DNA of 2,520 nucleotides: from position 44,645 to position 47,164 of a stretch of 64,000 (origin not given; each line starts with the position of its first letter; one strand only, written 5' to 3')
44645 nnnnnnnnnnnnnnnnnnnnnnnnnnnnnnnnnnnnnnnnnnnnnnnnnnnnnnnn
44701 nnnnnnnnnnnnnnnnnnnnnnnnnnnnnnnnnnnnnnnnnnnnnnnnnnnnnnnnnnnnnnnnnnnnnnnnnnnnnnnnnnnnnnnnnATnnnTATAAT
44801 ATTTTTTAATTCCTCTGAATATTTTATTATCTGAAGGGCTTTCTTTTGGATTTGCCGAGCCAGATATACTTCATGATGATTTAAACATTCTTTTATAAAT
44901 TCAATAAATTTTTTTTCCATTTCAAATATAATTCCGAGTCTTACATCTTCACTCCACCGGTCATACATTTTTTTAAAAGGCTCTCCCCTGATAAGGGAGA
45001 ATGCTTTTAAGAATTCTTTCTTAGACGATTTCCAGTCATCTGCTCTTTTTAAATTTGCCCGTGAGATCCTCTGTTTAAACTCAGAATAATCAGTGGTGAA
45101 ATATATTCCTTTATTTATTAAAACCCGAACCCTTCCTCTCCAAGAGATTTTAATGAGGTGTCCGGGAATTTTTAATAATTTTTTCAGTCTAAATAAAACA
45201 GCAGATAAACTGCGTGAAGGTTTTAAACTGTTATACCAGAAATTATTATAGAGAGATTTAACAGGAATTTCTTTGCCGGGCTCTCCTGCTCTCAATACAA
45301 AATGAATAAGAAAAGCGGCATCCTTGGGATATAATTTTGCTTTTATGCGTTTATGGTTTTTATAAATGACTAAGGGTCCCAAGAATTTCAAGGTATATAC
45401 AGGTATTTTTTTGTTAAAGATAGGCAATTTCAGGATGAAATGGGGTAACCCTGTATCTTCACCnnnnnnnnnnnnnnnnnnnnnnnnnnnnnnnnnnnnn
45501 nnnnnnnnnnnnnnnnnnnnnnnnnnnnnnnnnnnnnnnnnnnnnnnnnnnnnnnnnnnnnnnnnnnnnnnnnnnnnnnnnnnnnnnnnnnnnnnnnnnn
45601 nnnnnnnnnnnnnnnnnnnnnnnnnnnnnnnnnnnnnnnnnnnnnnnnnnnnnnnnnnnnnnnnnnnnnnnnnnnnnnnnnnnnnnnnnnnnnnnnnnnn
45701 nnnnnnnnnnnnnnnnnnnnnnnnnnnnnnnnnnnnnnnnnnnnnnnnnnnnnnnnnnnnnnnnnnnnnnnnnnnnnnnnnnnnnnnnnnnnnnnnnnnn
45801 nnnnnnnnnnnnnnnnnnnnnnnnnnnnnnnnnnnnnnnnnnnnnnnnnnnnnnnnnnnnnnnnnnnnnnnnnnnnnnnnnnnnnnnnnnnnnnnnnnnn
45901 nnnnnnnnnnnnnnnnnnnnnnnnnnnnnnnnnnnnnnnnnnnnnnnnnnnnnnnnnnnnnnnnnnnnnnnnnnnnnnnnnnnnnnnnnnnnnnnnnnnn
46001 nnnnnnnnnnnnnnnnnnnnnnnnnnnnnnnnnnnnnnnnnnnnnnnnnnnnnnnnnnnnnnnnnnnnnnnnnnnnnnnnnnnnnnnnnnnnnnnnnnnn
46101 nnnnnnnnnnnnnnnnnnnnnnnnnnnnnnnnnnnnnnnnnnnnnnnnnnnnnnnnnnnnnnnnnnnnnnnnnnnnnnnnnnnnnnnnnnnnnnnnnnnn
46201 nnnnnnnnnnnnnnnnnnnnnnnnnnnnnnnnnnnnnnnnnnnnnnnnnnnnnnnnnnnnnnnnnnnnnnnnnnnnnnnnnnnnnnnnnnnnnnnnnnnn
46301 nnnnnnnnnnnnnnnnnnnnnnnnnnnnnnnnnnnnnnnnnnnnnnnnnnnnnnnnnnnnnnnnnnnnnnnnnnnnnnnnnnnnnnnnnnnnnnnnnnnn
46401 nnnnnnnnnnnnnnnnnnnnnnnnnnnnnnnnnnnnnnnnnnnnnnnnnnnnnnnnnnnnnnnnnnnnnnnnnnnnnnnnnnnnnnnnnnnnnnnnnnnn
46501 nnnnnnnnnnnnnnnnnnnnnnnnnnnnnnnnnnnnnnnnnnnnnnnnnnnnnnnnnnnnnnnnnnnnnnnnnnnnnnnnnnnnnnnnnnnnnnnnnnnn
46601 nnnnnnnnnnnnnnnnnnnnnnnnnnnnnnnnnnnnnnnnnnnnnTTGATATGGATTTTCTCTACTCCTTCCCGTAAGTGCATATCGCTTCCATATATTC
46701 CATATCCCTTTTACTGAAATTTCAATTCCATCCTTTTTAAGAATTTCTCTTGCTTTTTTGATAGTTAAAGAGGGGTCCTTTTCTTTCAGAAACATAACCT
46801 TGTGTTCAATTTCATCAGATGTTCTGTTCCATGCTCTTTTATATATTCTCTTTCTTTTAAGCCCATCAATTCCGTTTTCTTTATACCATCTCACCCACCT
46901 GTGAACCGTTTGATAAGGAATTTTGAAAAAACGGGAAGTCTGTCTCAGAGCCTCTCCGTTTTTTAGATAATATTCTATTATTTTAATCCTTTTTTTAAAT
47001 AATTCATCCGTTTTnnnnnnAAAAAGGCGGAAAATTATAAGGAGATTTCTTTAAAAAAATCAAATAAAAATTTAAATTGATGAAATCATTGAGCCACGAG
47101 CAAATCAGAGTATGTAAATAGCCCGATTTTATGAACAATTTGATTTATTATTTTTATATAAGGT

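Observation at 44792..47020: Chimeric regulator: transposase-derived paired HTH fused to TPR and a SARP-like wHTH/BTAD module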

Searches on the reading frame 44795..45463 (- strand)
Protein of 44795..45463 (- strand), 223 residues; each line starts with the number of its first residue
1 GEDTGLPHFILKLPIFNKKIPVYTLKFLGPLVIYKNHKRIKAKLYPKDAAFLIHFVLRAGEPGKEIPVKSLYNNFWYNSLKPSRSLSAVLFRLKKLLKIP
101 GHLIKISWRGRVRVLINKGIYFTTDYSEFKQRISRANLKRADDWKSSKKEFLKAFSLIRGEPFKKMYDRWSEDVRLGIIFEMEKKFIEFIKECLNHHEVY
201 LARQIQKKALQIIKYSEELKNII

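Call 25: search_solved_structures(query=A2, max_evalue=10, show_alignments=3)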
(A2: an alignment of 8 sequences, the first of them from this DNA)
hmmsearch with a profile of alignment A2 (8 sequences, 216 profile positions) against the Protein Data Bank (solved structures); distinct sequences matched with E-value up to 10: 3.
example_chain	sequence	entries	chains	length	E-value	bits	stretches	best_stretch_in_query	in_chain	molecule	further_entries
2kiu_A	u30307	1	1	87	0.053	16.5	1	42-103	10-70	Forkhead box protein P1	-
4chs_A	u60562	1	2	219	0.57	13.2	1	113-160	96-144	GLUTATHIONE S-TRANSFERASE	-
3hnp_A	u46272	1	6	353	1.3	12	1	84-157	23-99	Oxidoreductase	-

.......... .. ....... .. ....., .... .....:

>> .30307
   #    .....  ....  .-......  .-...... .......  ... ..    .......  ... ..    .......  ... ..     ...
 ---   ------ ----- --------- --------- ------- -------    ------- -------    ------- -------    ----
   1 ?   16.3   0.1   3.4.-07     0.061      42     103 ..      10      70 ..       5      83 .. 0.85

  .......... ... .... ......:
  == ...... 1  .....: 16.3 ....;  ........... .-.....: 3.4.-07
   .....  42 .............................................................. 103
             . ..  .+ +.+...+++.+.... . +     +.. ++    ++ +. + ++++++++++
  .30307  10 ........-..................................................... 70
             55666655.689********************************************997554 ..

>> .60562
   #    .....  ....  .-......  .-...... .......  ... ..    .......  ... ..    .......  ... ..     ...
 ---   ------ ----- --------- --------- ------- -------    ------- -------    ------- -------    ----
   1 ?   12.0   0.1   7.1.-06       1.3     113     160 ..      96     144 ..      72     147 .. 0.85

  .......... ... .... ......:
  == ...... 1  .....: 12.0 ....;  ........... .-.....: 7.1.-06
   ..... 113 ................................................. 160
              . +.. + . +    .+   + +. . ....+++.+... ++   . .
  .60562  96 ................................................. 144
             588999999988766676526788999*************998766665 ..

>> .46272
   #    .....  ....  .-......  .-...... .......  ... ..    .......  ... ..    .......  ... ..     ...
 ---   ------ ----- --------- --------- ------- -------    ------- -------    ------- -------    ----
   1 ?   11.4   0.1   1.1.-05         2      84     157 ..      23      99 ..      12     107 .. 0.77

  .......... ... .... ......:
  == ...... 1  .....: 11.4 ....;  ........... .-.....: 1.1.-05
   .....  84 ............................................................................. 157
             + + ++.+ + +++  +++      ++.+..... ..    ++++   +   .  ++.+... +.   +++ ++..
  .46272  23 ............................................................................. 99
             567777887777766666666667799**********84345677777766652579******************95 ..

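Call 55: search_solved_structures(query=A4, max_evalue=10, show_alignments=2)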
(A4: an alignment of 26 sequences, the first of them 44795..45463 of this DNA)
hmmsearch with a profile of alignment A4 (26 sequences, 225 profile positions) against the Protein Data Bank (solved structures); distinct sequences matched with E-value up to 10: 4.
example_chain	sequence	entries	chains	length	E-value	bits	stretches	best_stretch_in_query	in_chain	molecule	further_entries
5ju7_A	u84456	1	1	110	0.11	15.2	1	33-98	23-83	Transcriptional activator CadC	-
2vkj_A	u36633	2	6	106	0.75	12.4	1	103-135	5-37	TM1634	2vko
6xrx_A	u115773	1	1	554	1.2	11.8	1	116-185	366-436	Maltose/maltodextrin-binding periplasmic protein, Mosquito protein AZ1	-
2m87_A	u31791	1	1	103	1.3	11.6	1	42-96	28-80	Transcriptional regulatory protein basR/pmrA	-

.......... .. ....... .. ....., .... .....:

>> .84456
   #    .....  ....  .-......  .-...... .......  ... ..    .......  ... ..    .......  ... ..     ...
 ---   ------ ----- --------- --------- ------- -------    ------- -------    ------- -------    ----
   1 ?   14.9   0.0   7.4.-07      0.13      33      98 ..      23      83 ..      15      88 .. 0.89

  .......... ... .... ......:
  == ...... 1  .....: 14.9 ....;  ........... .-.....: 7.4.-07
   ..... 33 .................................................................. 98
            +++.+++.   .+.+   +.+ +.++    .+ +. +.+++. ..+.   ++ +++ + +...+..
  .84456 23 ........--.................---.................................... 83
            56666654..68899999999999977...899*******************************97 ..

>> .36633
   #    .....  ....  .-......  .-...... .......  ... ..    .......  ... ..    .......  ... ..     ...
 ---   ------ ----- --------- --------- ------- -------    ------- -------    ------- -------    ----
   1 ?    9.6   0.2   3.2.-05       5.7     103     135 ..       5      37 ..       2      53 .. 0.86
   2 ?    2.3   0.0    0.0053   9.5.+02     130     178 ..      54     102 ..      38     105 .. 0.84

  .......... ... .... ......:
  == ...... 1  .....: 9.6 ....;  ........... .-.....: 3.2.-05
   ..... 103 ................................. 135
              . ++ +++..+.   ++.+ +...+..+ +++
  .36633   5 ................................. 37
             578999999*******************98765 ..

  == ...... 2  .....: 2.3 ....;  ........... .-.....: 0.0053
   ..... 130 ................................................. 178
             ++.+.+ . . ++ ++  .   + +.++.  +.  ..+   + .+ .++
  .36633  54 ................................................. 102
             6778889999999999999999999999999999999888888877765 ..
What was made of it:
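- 45092..45415 (-): Residues 536-643: OmpR-type winged HTH (recognition helix res 601-616). Weak profile hit to CadC in register (call 55).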

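Call 59: predict_structure(alignment_id=A4)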
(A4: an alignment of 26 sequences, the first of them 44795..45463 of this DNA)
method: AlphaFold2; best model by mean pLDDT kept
length: 223 residues; sequences in the alignment: 26
mean_pLDDT: 92.6   pTM: 0.85
mean pLDDT of the five models: 92.6, 91.6, 89.6, 88.0, 87.2
residues with pLDDT >= 90: 183; 70-90: 31; 50-70: 8; < 50: 1
segments of 3 or more residues with pLDDT < 50: none
pLDDT, mean of each block of 10 residues (from residue 1): 71 69 93 93 92 96 96 94 97 95 94 96 96 95 94 97 86 93 98 97 98 95 95
secondary structure, 60 per line:
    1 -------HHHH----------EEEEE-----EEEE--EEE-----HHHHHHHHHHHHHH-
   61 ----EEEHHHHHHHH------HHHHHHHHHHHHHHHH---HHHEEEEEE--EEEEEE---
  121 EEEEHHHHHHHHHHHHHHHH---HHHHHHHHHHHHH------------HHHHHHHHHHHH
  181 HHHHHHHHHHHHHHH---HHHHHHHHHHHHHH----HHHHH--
elements in order: H8-11 E22-26 E32-35 E38-40 H46-59 E65-67 H68-75 H82-97 E104-109 E112-117 E121-124 H125-140 H144-156 H169-195 H199-212 H217-221
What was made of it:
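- On SARP family: AF2 model (pLDDT 92.6) has the beta-sheet / three-helix / wing pattern (call 59).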

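Call 61: fold_search(model_id=the predicted structure, library=pdb)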
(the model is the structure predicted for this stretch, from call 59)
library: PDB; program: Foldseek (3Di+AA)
matches with E <= 10: 403; with E <= 0.001: 6
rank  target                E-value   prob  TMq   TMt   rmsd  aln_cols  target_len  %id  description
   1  8k60_J                4.1e-06  1.00  0.73  0.66   3.1       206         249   16  Cryo-EM structure of Streptomyces coelicolor transcription initiation complex with the global transcription factor Afs (released 2024-07-31)
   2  8hvr_I                1.4e-05  1.00  0.72  0.64   3.3       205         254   16  Cryo-EM structure of AfsR-dependent transcription activation complex with afsS promoter (released 2023-12-27)
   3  8k60_I                1.5e-05  1.00  0.73  0.66   3.0       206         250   16  Cryo-EM structure of Streptomyces coelicolor transcription initiation complex with the global transcription factor Afs (released 2024-07-31)
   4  2fez                  4.1e-05  1.00  0.69  0.43   3.5       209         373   14  Mycobacterium tuberculosis EmbR (released 2006-01-24)
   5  2ff4_B                8.3e-05  1.00  0.69  0.43   3.6       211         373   15  Mycobacterium tuberculosis EmbR in complex with low affinity phosphopeptide (released 2006-01-24)
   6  2ff4_A                9.3e-05  1.00  0.69  0.43   3.7       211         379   14  Mycobacterium tuberculosis EmbR in complex with low affinity phosphopeptide (released 2006-01-24)
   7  2pmu_D                5.4e-02  1.00  0.31  0.64   3.4        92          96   12  Crystal structure of the DNA-binding domain of PhoP (released 2008-02-26)
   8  8b4d_B                1.2e-01  0.85  0.28  0.50   5.3       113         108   18  ToxR bacterial transcriptional regulator bound to 40 bp toxT promoter DNA (released 2023-08-09)
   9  4qwq_A                1.6e-01  0.90  0.27  0.54   4.3        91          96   15  Crystal structure of the DNA-binding domain of the response regulator SaeR from Staphylococcus aureus (released 2015-08-19)
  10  5cvj_D                1.8e-01  0.18  0.21  0.15  17.0       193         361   16  Monolignol 4-O-methyltransferase 5 - coniferyl alcohol (released 2015-09-16)
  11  4b09_B                2.0e-01  0.85  0.30  0.31   5.1       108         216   15  Structure of unphosphorylated BaeR dimer (released 2013-07-10)
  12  1ys7_A                2.3e-01  0.91  0.28  0.28   3.8        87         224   14  Crystal structure of the response regulator protein prrA complexed with Mg2+ (released 2006-02-07)
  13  4uf6_J                2.3e-01  0.15  0.15  0.12  21.3       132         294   14  UCH-L5 in complex with ubiquitin-propargyl bound to an activating fragment of INO80G (released 2015-03-04)
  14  6i70_A                2.7e-01  0.30  0.22  0.15  12.4       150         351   15  Structure of Fragaria ananassa O-methyltransferase - apo form (released 2019-11-27)
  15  3reo_B                3.4e-01  0.16  0.21  0.15  14.6       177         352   15  Monolignol O-methyltransferase (MOMT) (released 2012-03-14)
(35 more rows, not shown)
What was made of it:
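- C-terminal model: Foldseek top six hits are all AfsR/EmbR (TM 0.69-0.73, rmsd 3.0-3.7 A; call 61).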

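Call 90: search_protein_families(library=pfam, alignment_id=A4, max_evalue=1)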
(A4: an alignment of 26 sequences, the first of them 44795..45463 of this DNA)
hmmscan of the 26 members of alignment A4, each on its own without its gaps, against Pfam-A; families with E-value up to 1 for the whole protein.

A. member 1, window:44795-45463:- (223 aa): 0 families

B. families by the number of members that match (of 26 scanned): 22 families
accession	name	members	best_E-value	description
PF03704.23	BTAD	14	2.3e-05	Bacterial transcriptional activator domain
PF13428.12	TPR_14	7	7.6e-05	Tetratricopeptide repeat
PF07719.23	TPR_2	3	0.0012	Tetratricopeptide repeat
PF00486.34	Trans_reg_C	3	0.06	Transcriptional regulatory protein, C terminal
PF24722.1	DUF7674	2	0.012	Domain of unknown function (DUF7674)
PF00177.27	Ribosomal_S7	1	0.0019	Ribosomal protein S7p/S5e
PF14947.12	HTH_45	1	0.002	Winged helix-turn-helix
PF20275.3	CTD10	1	0.04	C-terminal domain 10 of the ABC-three component (ABC-3C) systems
PF13174.12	TPR_6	1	0.05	Tetratricopeptide repeat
PF22545.2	2CompARG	1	0.053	2-Component system ADP-ribose glycohydrolase domain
PF01165.25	Ribosomal_S21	1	0.062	Ribosomal protein S21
PF11225.14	DUF3024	1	0.076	Domain of unknown function (DUF3024)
PF18314.6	FAS_I_H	1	0.08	Fatty acid synthase type I helical domain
PF23713.2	WH_Egal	1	0.081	Egalitarian winged helix domain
PF18915.5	DUF5667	1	0.082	Domain of unknown function (DUF5667)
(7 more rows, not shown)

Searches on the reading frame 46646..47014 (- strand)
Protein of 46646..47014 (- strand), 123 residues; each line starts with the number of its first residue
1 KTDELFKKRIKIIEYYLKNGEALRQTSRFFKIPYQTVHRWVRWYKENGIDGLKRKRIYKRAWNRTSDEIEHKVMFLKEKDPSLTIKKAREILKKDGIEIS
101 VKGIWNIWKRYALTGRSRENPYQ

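Call 76: search_solved_structures(query=A5, max_evalue=1, show_alignments=2)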
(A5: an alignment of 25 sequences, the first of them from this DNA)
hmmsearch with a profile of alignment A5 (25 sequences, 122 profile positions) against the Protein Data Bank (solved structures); distinct sequences matched with E-value up to 1: 24.
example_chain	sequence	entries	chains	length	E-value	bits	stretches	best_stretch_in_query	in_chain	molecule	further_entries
2jn6_A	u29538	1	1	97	3.8e-05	26.7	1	4-49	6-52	Protein Cgl2762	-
5unk_A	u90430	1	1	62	0.00019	24.5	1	79-119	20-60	Sleeping Beauty transposase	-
2glo_A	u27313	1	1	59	0.0032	20.5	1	5-42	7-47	brinker CG9653-PA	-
7svw_A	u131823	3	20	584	0.014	18.4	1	19-72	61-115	TnsB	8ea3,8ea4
8rdu_R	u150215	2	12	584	0.014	18.4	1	19-72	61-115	TnsB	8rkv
8aa5_AP1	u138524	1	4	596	0.017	18.2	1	19-72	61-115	TnsB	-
6urs_A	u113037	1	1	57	0.055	16.5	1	3-51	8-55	Sleeping Beauty transposase PAI subdomain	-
8iah_8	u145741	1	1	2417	0.092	15.8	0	50-89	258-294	Spectrin alpha, erythrocytic 1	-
5i41_B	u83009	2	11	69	0.099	15.7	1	24-51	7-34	Chromosome-anchoring protein RacA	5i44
2m8e_A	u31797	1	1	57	0.1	15.7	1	3-51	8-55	SLEEPING BEAUTY TRANSPOSASE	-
9hm8_A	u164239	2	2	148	0.16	15.1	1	5-112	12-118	Regulation of nuclear pre-mRNA domain-containing protein 2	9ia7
7bhy_A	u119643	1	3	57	0.16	15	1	6-48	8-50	Deoxyribonucleoside regulator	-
1s7o_A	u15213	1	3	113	0.24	14.5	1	7-46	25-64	Hypothetical UPF0122 protein SPy1201/SpyM3_0842/SPs1042/spyM18_1152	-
2jml_A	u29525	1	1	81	0.3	14.1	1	22-85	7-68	DNA BINDING DOMAIN/TRANSCRIPTIONAL REGULATOR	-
1gd2_E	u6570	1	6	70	0.5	13.4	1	47-88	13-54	TRANSCRIPTION FACTOR PAP1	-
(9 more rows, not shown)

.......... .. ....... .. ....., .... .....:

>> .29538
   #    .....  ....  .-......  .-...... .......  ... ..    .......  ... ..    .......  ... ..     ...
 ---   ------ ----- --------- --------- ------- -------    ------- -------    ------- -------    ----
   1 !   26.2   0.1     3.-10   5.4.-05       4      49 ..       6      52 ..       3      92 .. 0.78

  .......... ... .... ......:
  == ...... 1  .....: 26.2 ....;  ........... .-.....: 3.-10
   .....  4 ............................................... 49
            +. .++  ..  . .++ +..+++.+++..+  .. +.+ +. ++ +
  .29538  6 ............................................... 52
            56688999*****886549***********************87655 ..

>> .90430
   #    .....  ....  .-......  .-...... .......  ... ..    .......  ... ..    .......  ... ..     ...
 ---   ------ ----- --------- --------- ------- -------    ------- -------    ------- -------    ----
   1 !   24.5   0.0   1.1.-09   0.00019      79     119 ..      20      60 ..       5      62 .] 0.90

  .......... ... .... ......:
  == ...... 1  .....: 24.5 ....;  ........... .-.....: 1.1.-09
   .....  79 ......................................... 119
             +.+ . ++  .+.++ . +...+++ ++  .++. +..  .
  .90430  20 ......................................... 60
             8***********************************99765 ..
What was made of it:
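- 46661..47020 (-): Residues 1-120: bipartite transposase-type HTH (HTH1 res ~3-58, HTH2 res ~69-112). Family profile hits the IS3-type protein Cgl2762 and the Sleeping Beauty RED and PAI subdomains (call 76).
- Closest known: IS481 / IS630 / IS3 transposases. Same: The profile hits Sleeping Beauty RED (1.9e-4) and PAI (0.055) (call 76).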

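Call 77: search_protein_families(library=ncbifam, alignment_id=A5, max_evalue=0.001)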
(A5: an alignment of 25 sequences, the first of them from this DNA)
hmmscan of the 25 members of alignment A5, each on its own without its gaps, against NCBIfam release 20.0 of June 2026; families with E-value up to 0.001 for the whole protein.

A. member 1, seq(123 aa): 5 families
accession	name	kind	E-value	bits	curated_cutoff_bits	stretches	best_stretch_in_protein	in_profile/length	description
NF033577.2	transpos_IS481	equivalog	9.4e-15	54.9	224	1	8-118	1-112/284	IS481 family transposase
NF033545.0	transpos_IS630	equivalog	4.9e-14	52.5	100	1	12-113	5-110/299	IS630 family transposase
NF033516.0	transpos_IS3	equivalog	1.4e-06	27.9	160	1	9-56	3-49/369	IS3 family transposase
NF033594.2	transpos_ISNCY_2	equivalog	5.6e-06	25.7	250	1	18-114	8-106/368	ISNCY family transposase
NF033587.1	transpos_IS6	equivalog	0.00031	20.5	125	0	12-57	14-64/202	IS6 family transposase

B. families by the number of members that match (of 25 scanned): 10 families
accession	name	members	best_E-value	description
NF033577.2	transpos_IS481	25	1.2e-19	IS481 family transposase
NF033545.0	transpos_IS630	25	4.9e-14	IS630 family transposase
NF033516.0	transpos_IS3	25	3.9e-12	IS3 family transposase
NF033594.2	transpos_ISNCY_2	16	1.5e-10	ISNCY family transposase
NF033587.1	transpos_IS6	11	8.2e-08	IS6 family transposase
NF047595.1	IS66_ISRel24_TnpA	6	9.4e-07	IS66-like element accessory protein TnpA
NF033546.1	transpos_IS21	1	0.00037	IS21 family transposase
NF033558.1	transpos_IS1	1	0.00046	IS1 family transposase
NF038385.1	IS66_access_TnpA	1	0.00067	IS66-like element accessory protein TnpA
TIGR00637.1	ModE_repress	1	0.00075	ModE molybdate transport repressor domain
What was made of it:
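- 46661..47020 (-): NCBIfam IS481/IS630/IS3 N-terminal parts match in 25/25 members (call 77).
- Closest known: IS481 / IS630 / IS3 transposases. Same: NCBIfam IS481, IS630 and IS3 models each match 25/25 members (best 1.2e-19 for IS481, 4.9e-14 for IS630, 3.9e-12 for IS3; call 77).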
